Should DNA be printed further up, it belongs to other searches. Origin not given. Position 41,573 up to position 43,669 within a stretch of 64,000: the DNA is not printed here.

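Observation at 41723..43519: Twelve-heme cytochrome translationally coupled inside a nadE-hisD-rsmG housekeeping operon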

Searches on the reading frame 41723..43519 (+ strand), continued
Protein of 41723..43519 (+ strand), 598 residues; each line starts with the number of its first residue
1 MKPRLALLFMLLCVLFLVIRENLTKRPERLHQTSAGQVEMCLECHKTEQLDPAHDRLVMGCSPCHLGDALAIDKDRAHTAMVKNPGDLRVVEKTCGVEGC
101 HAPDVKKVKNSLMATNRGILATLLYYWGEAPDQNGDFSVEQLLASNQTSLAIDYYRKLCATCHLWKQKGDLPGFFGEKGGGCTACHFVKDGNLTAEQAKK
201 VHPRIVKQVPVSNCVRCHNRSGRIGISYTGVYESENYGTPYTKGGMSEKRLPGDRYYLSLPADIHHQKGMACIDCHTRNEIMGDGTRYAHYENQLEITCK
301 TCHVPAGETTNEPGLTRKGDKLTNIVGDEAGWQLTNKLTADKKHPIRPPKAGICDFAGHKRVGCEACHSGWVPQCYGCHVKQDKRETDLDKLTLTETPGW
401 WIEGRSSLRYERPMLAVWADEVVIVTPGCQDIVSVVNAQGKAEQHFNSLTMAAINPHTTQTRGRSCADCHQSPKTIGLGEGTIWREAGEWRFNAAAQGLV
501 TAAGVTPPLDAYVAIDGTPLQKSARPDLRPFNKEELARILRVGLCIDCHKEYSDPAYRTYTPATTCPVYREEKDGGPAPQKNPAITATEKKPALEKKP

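Call 50: find_homologous_proteins(query=L083:7132-7998:+, max_evalue=0.00001)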
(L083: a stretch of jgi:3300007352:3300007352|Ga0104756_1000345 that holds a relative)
Query L083:7132-7998:+ (289 aa): 230 proteins with E <= 0.00001 among 7858 candidates; the best 120 are listed.
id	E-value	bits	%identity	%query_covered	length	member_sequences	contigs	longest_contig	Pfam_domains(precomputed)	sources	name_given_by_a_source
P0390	2.8e-189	646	100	100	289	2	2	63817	PF00033.25,PF13631.12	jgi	-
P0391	1.2e-114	401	61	100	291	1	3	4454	PF14358.12,PF00033.25,PF13631.12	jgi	-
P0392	6.4e-111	389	60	98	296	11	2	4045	PF00033.25,PF13631.12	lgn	-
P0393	5.9e-109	382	60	100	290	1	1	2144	PF14358.12,PF00033.25,PF13631.12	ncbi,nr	ncbi:MAG: DUF4405 domain-containing protein [Deltaproteobacteria bacterium]|nr:DUF4405 domain-contai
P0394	1.7e-106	374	60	96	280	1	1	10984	PF00033.25,PF13631.12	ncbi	ncbi:cytochrome b N-terminal domain-containing protein [Nitrospinota bacterium]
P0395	1.4e-93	332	53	96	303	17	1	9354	PF00033.25,PF13631.12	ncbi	-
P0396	4.1e-93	330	53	97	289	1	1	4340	PF14358.12,PF00033.25,PF13631.12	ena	-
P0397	1.2e-91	325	53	95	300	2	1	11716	PF14358.12,PF00033.25,PF13631.12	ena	-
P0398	4.8e-91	323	53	97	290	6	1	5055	PF14358.12,PF00033.25,PF13631.12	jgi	jgi:ubiquinol-cytochrome c reductase cytochrome b subunit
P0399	7.8e-91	323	54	94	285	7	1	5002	PF00033.25,PF13631.12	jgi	jgi:ubiquinol-cytochrome c reductase cytochrome b subunit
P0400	1.5e-90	322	53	95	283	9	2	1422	PF14358.12,PF00033.25,PF13631.12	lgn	-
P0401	4.9e-90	320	54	94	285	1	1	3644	PF00033.25,PF13631.12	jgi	jgi:ubiquinol-cytochrome c reductase cytochrome b subunit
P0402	6.9e-90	320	54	93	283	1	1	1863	PF14358.12,PF00033.25,PF13631.12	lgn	-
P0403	1.7e-89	318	54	94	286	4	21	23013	PF00033.25,PF13631.12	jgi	jgi:ubiquinol-cytochrome c reductase cytochrome b subunit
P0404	2.3e-89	318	54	94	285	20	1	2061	PF00033.25,PF13631.12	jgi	-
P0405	2.6e-89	318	53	94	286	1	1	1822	PF00033.25,PF13631.12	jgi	jgi:ubiquinol-cytochrome c reductase cytochrome b subunit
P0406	7.7e-89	316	53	96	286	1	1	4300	PF00033.25,PF13631.12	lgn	-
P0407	7.3e-88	313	53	93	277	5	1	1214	PF00033.25,PF13631.12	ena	-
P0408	1.1e-87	312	53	93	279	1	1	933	PF00033.25,PF13631.12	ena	-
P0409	2.4e-87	311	52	97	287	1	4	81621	PF00033.25,PF13631.12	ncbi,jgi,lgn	-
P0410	5.2e-87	310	51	94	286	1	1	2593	PF00033.25,PF13631.12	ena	-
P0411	1.1e-86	309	54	88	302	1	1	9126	PF00033.25,PF13631.12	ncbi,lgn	-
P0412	1.8e-86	308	51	96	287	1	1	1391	PF00033.25,PF13631.12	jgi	-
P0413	4.8e-86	307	52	87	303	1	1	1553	PF00033.25,PF00032.23,PF13631.12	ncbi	-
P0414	7.0e-86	306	52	93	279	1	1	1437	PF00033.25,PF13631.12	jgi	jgi:ubiquinol-cytochrome c reductase cytochrome b subunit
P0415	1.4e-85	305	51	96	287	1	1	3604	PF00033.25,PF13631.12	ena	-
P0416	1.4e-85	305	50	95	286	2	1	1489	PF00033.25,PF13631.12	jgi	-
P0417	1.7e-85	305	54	91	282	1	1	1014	PF00033.25,PF13631.12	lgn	-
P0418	2.1e-85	305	53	92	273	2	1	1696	PF00033.25,PF13631.12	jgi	jgi:ubiquinol-cytochrome c reductase cytochrome b subunit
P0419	2.4e-85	305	49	93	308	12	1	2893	PF00033.25,PF13631.12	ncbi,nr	ncbi:MAG: cytochrome b N-terminal domain-containing protein [Proteobacteria bacterium]|nr:cytochrome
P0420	2.5e-85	305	54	88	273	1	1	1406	PF00033.25,PF13631.12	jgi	jgi:ubiquinol-cytochrome c reductase cytochrome b subunit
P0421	4.3e-85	304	51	95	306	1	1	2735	PF00033.25,PF13631.12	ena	-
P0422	1.7e-84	302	52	91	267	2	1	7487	PF00033.25,PF13631.12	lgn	-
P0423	1.8e-84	302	54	83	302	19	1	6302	PF00033.25,PF13631.12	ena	-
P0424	2.2e-84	301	49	94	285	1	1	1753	PF00033.25,PF13631.12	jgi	jgi:ubiquinol-cytochrome c reductase cytochrome b subunit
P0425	2.7e-84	301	52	94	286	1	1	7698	PF00033.25,PF13631.12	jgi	-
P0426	2.9e-84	301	50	96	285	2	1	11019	PF00033.25,PF13631.12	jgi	jgi:ubiquinol-cytochrome c reductase cytochrome b subunit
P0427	8.1e-84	300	51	88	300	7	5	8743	PF00033.25,PF13631.12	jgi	jgi:ubiquinol-cytochrome c reductase cytochrome b subunit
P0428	8.7e-84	299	57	80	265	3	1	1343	PF00033.25,PF13631.12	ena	-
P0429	1.9e-83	298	54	85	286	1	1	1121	PF00033.25,PF13631.12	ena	-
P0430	2.9e-83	298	53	92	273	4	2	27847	PF00033.25,PF13631.12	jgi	jgi:ubiquinol-cytochrome c reductase cytochrome b subunit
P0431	3.7e-83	297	49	94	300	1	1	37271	PF00033.25,PF13631.12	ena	-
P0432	4.1e-83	297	51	95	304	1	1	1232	PF00033.25,PF13631.12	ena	-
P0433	6.1e-83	297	52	87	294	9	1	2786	PF00033.25,PF13631.12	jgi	-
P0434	6.3e-83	297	54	87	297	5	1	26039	PF00033.25,PF13631.12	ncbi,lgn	-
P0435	7.1e-83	296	51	94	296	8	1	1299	PF00033.25,PF13631.12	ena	-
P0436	1.0e-82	296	50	90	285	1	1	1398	PF00033.25,PF13631.12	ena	-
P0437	1.5e-82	295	52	95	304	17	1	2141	PF00033.25,PF13631.12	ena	-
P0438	1.5e-82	295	51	94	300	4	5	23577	PF00033.25,PF13631.12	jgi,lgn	jgi:ubiquinol-cytochrome c reductase cytochrome b subunit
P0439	1.9e-82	295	49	96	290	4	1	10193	PF00033.25,PF13631.12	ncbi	ncbi:MAG: cytochrome b N-terminal domain-containing protein [Pseudomonadota bacterium]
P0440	3.9e-82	294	51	93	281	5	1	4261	PF00033.25,PF13631.12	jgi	jgi:ubiquinol-cytochrome c reductase cytochrome b subunit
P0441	4.2e-82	294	51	86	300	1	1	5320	PF00033.25,PF13631.12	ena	-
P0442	9.0e-82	293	50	96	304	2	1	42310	PF00033.25,PF13631.12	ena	-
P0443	2.0e-81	292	50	96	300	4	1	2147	PF00033.25,PF13631.12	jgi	-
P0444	2.8e-81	291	50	97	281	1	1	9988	PF00033.25,PF13631.12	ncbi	ncbi:MAG: cytochrome b N-terminal domain-containing protein [Pseudomonadota bacterium]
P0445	2.9e-81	291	49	92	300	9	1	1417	PF00033.25,PF13631.12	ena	-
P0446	3.2e-81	291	48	96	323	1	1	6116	PF00033.25,PF13631.12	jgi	jgi:ubiquinol-cytochrome c reductase cytochrome b subunit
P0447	3.4e-81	291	46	96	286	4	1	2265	PF00033.25,PF13631.12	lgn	-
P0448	6.9e-81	290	50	94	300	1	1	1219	PF00033.25,PF00032.23,PF13631.12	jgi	-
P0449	7.0e-81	290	49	95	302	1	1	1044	PF00033.25,PF00032.23,PF13631.12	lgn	-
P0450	9.7e-81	289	51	81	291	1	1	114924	PF00033.25,PF13631.12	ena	-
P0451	1.3e-80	289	50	93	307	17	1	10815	PF00033.25,PF13631.12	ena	-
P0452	1.3e-80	289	49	93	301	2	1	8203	PF00033.25,PF13631.12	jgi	-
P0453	1.8e-80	289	50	95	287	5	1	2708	PF00033.25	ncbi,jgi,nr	ncbi:MAG: hypothetical protein DRH56_10215 [Deltaproteobacteria bacterium]|nr:MAG: hypothetical prot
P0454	1.8e-80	289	49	94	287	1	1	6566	PF00033.25,PF13631.12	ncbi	-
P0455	1.9e-80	289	50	95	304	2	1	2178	PF00033.25,PF13631.12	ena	-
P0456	2.1e-80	288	48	94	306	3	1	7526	PF00033.25,PF13631.12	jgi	jgi:ubiquinol-cytochrome c reductase cytochrome b subunit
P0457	2.2e-80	288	51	85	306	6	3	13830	PF00033.25,PF13631.12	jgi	-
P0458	2.8e-80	288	51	85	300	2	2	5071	PF00033.25,PF13631.12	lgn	-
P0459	3.7e-80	288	47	94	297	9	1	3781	PF00033.25,PF13631.12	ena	-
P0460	3.9e-80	287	50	92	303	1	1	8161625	PF00033.25,PF13631.12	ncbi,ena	-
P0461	5.2e-80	287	50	96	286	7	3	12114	PF00033.25,PF13631.12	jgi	jgi:ubiquinol-cytochrome c reductase cytochrome b subunit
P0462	6.6e-80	287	53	85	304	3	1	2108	PF00033.25,PF00032.23,PF13631.12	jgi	-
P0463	7.8e-80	287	50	93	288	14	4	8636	PF00033.25,PF13631.12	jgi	jgi:ubiquinol-cytochrome c reductase cytochrome b subunit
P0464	1.0e-79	286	53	89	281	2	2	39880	PF00033.25,PF13631.12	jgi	-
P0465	1.2e-79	286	48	97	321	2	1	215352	PF00033.25,PF13631.12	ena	-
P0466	1.4e-79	286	48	94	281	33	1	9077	PF14358.12,PF00033.25,PF13631.12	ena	-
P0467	2.2e-79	285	47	94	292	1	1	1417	PF00033.25,PF13631.12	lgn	-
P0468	3.4e-79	284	52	94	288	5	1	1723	PF00033.25,PF13631.12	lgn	-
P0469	3.9e-79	284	52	88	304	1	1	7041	PF00033.25,PF13631.12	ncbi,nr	ncbi:MAG: cytochrome b N-terminal domain-containing protein [Deltaproteobacteria bacterium]|nr:cytoc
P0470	6.9e-79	283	48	94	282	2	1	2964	PF00033.25,PF13631.12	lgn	-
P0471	8.0e-79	283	49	94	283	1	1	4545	PF00033.25,PF13631.12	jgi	jgi:ubiquinol-cytochrome c reductase cytochrome b subunit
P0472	1.7e-78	282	48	97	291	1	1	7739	PF14358.12,PF00033.25,PF13631.12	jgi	jgi:ubiquinol-cytochrome c reductase cytochrome b subunit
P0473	1.8e-78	282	49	93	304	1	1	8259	PF00033.25,PF13631.12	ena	-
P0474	2.1e-78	282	50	85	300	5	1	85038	PF00033.25,PF13631.12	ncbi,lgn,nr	ncbi:MAG: cytochrome b N-terminal domain-containing protein [Deltaproteobacteria bacterium]|nr:cytoc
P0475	4.3e-78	281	51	87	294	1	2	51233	PF00033.25,PF13631.12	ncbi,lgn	-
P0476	5.0e-78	281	49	94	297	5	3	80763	PF00033.25,PF13631.12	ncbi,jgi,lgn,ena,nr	ncbi:MAG: cytochrome b N-terminal domain-containing protein [Deltaproteobacteria bacterium]|nr:cytoc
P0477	6.6e-78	280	50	91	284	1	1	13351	PF00033.25,PF13631.12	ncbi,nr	ncbi:MAG: hypothetical protein GY846_26890, partial [Deltaproteobacteria bacterium]|nr:hypothetical 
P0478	6.9e-78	280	51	82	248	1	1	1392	PF00033.25,PF13631.12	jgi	jgi:ubiquinol-cytochrome c reductase cytochrome b subunit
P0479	8.3e-78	280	50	91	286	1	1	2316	PF00033.25,PF13631.12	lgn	-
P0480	1.2e-77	279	50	92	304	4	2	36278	PF00033.25,PF00032.23,PF13631.12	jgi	jgi:ubiquinol-cytochrome c reductase cytochrome b subunit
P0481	2.0e-77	279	50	87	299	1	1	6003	PF00033.25,PF13631.12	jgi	jgi:ubiquinol-cytochrome c reductase cytochrome b subunit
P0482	2.2e-77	278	52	84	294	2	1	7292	PF14358.12,PF00033.25,PF13631.12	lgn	-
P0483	2.6e-77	278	48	94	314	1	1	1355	PF00033.25,PF13631.12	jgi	jgi:ubiquinol-cytochrome c reductase cytochrome b subunit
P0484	2.8e-77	278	48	95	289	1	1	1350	PF00033.25,PF13631.12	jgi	jgi:ubiquinol-cytochrome c reductase cytochrome b subunit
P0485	3.7e-77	278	50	86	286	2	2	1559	PF00033.25,PF13631.12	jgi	-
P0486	3.7e-77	278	48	93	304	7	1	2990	PF00033.25,PF13631.12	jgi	jgi:quinol-cytochrome oxidoreductase complex cytochrome b subunit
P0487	4.3e-77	278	49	93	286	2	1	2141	PF00033.25,PF13631.12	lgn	-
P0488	4.5e-77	277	50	89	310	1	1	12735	PF00033.25,PF13631.12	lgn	-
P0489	5.0e-77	277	50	85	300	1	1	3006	PF00033.25,PF13631.12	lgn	-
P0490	7.8e-77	277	50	84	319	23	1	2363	PF00033.25,PF13631.12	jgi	-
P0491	8.0e-77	277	47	97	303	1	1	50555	PF00033.25,PF13631.12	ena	-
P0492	2.3e-76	275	51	85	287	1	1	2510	PF00033.25,PF13631.12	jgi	-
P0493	8.4e-76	273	48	92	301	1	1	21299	PF00033.25,PF13631.12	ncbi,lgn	-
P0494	1.2e-75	273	49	96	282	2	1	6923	PF00033.25,PF13631.12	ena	-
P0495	1.4e-75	273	49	95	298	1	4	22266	PF00033.25,PF13631.12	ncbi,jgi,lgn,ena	-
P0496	1.4e-75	273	51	80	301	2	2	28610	PF00033.25,PF13631.12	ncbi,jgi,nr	ncbi:MAG: cytochrome b N-terminal domain-containing protein [Deltaproteobacteria bacterium]|nr:cytoc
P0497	5.8e-74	267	49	83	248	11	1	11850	PF00033.25,PF13631.12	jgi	-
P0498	1.0e-73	266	48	86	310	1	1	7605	PF00033.25,PF13631.12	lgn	-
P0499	1.2e-73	266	51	82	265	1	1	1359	PF00033.25,PF13631.12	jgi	-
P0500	8.7e-72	260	46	81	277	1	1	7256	PF00033.25,PF13631.12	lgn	-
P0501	1.7e-71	259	51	84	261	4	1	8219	PF00033.25,PF13631.12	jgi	jgi:ubiquinol-cytochrome c reductase cytochrome b subunit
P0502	3.0e-71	258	50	81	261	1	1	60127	PF00033.25,PF13631.12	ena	-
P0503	3.8e-71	258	47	88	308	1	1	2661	PF00033.25,PF13631.12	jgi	jgi:ubiquinol-cytochrome c reductase cytochrome b subunit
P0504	3.8e-71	258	47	79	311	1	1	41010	PF00033.25,PF13631.12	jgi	jgi:hypothetical protein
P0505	8.1e-71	257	50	81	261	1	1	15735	PF00033.25,PF13631.12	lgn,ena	-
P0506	4.2e-70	255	46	96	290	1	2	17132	PF00033.25,PF13631.12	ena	-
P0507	1.5e-69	253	51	83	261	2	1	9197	PF00033.25,PF13631.12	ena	-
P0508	1.7e-69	253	46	79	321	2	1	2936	PF00033.25,PF13631.12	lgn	-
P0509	2.0e-68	249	45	95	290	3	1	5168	PF00033.25,PF13631.12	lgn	-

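Call 51: find_encoding_contigs(protein=P0394, flank=6000, max_places=1)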
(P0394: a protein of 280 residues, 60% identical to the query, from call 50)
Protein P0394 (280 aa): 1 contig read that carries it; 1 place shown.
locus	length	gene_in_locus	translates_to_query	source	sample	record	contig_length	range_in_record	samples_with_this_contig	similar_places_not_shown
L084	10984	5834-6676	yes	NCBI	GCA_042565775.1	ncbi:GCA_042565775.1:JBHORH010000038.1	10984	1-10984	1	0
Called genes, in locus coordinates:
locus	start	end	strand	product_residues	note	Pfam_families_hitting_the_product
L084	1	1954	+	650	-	PF00384:Molybdopterin, PF01568:Molydop_binding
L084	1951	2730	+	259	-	PF12797:Fer4_2 (weak), PF13237:Fer4_10 (faint), PF12838:Fer4_7 (weak), PF13187:Fer4_9 (faint), PF13247:Fer4_11, PF00037:Fer4 (weak), PF12837:Fer4_6 (weak)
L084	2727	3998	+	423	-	PF03916:NrfD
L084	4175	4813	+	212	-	PF00581:Rhodanese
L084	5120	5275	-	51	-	-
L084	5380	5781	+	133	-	PF00355:Rieske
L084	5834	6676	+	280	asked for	PF00033:Cytochrome_B, PF13631:Cytochrom_B_N_2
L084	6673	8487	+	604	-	PF14522:Cytochrome_C7 (faint), PF22113:Mtrc-MtrF_II-IV_dom (faint), PF09699:Paired_CXXCH_1 (faint), PF14537:Cytochrom_c3_2 (faint)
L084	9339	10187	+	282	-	-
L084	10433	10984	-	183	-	PF02371:Transposase_20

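Call 52: find_encoding_contigs(protein=P0474, flank=6000, max_places=1)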
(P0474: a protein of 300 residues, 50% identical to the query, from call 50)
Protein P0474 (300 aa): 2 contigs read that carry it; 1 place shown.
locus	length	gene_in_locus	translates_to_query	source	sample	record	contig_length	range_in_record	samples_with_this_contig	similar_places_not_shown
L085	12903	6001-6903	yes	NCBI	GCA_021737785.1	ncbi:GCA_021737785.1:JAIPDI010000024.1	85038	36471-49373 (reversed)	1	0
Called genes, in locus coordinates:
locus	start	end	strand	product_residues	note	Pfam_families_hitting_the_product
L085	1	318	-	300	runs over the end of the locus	PF02653:BPD_transp_2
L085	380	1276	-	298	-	PF02653:BPD_transp_2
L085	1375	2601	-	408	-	PF13433:Peripla_BP_5, PF13458:Peripla_BP_6, PF01094:ANF_receptor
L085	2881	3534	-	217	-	PF02589:LUD_dom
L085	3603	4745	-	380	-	PF02771:Acyl-CoA_dh_N, PF02770:Acyl-CoA_dh_M, PF00441:Acyl-CoA_dh_1, PF08028:Acyl-CoA_dh_2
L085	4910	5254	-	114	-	-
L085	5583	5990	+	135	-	PF00355:Rieske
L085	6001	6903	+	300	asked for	PF00033:Cytochrome_B, PF13631:Cytochrom_B_N_2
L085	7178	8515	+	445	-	PF00381:PTS-HPr (faint)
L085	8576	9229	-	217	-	PF10294:Methyltransf_16, PF05175:MTS (faint), PF13649:Methyltransf_25 (faint)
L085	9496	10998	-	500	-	PF00270:DEAD, PF04851:ResIII, PF00271:Helicase_C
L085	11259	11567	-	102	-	PF00076:RRM_1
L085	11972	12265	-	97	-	-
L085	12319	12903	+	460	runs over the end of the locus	-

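Call 53: find_encoding_contigs(protein=P0460, flank=6000, max_places=1)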
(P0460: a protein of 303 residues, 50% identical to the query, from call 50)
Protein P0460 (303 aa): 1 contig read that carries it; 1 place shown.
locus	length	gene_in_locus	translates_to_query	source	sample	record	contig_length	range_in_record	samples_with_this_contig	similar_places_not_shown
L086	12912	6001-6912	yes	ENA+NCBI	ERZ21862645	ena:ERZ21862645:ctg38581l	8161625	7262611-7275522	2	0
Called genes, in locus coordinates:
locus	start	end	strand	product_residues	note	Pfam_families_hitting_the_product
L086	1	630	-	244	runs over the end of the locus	PF00109:ketoacyl-synt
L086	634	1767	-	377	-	PF00109:ketoacyl-synt, PF02801:Ketoacyl-synt_C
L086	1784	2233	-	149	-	-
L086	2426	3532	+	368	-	PF00144:Beta-lactamase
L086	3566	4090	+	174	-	-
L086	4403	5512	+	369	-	-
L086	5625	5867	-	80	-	-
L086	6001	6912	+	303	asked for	PF00033:Cytochrome_B, PF13631:Cytochrom_B_N_2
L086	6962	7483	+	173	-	PF01661:Macro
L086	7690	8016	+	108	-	-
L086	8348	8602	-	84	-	-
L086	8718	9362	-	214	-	PF02589:LUD_dom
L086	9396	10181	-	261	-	PF19842:YqeC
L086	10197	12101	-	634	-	PF00009:GTP_EFTU, PF01926:MMR_HSR1 (weak), PF03144:GTP_EFTU_D2, PF25461:Beta-barrel_SelB, PF09106:WHD_2nd_SelB, PF09107:WHD_3rd_SelB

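Call 54: search_protein_families(library=ncbifam, proteins=[L085:7178-8515:+], max_evalue=0.00001)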
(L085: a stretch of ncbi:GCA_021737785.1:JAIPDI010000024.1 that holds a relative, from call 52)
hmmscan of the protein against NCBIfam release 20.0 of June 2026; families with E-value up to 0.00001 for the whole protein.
L085:7178-8515:+ (445 aa): 1 family
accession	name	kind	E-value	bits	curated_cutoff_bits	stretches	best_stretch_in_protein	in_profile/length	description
TIGR01003.1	PTS_HPr_family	subfamily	3.9e-06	26.7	47.9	0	352-393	11-52/82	HPr family phosphocarrier protein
